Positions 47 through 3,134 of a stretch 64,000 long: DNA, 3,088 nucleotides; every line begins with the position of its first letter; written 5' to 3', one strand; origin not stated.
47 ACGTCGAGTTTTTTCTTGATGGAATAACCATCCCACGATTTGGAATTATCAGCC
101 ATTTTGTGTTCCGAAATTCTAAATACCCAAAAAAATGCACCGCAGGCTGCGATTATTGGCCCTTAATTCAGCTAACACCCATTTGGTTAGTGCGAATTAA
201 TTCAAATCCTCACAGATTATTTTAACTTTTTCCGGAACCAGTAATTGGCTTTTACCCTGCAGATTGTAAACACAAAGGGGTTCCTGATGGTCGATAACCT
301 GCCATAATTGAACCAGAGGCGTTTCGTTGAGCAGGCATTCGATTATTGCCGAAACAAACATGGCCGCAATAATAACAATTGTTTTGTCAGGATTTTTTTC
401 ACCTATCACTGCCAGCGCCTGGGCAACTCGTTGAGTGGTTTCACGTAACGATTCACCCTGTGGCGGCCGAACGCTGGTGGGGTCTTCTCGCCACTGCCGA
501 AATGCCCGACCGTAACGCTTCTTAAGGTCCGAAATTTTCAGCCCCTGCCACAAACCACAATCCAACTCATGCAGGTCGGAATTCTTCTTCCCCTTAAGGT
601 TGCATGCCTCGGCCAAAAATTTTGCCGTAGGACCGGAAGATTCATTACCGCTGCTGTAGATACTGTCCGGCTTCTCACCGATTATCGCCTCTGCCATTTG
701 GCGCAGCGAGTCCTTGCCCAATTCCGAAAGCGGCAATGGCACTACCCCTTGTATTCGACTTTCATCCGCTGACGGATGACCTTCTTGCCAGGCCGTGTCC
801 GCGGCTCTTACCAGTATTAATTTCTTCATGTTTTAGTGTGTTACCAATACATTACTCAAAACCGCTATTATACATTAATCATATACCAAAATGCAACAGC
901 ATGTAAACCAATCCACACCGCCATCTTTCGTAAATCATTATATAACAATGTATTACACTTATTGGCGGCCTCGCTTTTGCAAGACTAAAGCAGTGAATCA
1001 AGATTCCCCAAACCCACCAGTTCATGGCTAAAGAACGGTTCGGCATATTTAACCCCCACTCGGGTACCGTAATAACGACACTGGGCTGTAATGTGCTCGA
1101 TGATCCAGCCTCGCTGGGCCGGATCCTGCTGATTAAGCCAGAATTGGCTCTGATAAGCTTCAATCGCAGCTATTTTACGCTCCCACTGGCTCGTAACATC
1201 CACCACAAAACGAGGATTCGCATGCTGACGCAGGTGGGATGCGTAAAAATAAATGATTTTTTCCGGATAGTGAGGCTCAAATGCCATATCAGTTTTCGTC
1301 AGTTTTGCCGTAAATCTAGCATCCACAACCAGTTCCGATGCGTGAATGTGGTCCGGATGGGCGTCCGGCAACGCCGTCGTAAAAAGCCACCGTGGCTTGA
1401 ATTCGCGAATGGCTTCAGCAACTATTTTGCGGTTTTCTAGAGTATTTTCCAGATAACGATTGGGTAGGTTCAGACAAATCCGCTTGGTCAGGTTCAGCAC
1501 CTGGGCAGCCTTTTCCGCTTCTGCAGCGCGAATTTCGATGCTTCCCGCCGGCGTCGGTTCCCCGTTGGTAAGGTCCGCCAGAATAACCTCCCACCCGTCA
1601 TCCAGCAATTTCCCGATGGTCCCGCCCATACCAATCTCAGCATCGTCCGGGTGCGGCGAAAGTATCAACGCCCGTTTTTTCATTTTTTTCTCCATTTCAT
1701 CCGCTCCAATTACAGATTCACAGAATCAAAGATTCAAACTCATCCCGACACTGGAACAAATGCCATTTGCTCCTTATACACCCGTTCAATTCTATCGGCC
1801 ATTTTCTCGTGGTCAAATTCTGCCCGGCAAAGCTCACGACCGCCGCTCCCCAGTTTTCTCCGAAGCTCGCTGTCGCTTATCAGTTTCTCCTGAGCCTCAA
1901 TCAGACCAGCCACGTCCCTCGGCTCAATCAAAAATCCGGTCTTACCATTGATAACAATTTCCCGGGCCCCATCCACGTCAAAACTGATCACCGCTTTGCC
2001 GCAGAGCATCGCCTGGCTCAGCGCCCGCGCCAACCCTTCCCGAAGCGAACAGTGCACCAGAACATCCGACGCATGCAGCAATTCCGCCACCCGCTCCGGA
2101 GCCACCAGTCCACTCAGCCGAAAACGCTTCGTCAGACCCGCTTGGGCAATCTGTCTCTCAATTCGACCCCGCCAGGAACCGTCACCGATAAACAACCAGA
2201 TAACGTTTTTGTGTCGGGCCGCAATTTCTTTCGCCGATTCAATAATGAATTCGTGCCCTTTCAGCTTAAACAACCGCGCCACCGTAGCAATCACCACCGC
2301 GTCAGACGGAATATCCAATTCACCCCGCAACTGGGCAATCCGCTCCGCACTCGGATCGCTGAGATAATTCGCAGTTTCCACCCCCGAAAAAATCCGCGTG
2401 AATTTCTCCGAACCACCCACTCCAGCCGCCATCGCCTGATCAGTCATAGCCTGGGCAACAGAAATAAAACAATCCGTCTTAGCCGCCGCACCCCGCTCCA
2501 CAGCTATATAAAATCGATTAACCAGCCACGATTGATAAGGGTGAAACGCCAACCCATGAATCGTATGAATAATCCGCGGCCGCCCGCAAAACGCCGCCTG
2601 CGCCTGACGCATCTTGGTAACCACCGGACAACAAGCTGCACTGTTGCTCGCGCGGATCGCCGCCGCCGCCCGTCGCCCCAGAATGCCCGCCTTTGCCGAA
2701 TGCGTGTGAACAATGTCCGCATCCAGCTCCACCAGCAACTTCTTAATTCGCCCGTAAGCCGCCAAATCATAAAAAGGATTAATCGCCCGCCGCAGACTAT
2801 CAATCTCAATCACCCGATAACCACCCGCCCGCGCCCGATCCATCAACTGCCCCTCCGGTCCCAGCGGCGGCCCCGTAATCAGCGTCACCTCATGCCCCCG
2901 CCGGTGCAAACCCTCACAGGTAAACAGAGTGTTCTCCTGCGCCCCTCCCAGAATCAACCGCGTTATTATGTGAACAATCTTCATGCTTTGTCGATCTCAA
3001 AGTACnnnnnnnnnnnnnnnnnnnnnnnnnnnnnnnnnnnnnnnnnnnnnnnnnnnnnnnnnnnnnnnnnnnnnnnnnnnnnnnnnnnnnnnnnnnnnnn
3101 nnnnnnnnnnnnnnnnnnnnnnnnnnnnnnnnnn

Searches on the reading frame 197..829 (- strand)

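Call 7: search_protein_families(library=pfam, proteins=[window:197-829:-])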
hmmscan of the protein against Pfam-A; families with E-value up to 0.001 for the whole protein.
window:197-829:- (210 aa): 1 family
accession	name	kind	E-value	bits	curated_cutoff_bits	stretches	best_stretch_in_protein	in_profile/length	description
PF00300.27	His_Phos_1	-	8.2e-31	107.6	21.7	1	4-189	1-180/194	Histidine phosphatase superfamily (branch 1)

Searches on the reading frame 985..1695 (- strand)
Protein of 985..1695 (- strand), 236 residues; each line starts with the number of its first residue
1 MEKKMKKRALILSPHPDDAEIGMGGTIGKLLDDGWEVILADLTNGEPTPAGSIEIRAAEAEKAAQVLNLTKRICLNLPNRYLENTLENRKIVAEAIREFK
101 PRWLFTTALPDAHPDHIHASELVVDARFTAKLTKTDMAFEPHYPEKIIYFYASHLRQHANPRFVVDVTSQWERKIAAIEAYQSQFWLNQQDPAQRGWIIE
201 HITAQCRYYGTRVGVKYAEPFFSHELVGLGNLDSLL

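Call 7: search_protein_families(library=pfam, proteins=[window:985-1695:-])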
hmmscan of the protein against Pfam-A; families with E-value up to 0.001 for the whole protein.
window:985-1695:- (236 aa): 1 family
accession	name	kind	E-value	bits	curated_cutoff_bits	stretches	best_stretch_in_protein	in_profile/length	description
PF02585.22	PIG-L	-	1.1e-26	94.3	28.2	1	10-126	1-128/129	GlcNAc-PI de-N-acetylase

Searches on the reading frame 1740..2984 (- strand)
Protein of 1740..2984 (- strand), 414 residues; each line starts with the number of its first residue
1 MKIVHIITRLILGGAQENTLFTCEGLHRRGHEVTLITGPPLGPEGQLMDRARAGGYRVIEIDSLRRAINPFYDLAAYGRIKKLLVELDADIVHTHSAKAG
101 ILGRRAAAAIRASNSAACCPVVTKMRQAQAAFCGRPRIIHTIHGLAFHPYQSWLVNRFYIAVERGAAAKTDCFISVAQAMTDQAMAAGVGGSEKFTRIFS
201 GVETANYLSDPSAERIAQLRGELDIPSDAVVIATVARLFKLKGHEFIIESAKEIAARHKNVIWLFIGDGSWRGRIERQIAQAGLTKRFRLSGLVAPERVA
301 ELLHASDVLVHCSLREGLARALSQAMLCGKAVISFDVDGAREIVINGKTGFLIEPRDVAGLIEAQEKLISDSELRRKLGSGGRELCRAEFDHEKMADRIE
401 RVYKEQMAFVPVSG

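Call 7: search_protein_families(library=pfam, proteins=[window:1740-2984:-])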
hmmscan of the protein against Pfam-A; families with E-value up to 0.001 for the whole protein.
window:1740-2984:- (414 aa): 6 families
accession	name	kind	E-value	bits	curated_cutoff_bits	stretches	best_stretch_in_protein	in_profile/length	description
PF00534.26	Glycos_transf_1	-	4.6e-37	127.6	26.4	1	219-384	5-171/172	Glycosyl transferases group 1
PF13692.12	Glyco_trans_1_4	-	1.3e-29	103.7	27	1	231-371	3-142/142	Glycosyl transferases group 1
PF13439.12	Glyco_transf_4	-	4.8e-20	72.7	28.5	1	13-205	2-169/170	Glycosyltransferase Family 4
PF13579.12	Glyco_trans_4_4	-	1.6e-18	68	29.7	1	13-189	1-147/158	Glycosyl transferase 4-like domain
PF13477.12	Glyco_trans_4_2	-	1e-10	42.3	23.4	1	22-108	16-95/139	Glycosyl transferase 4-like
PF13524.12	Glyco_trans_1_2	-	5.4e-06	26.9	25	1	271-400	24-143/144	Glycosyl transferase-like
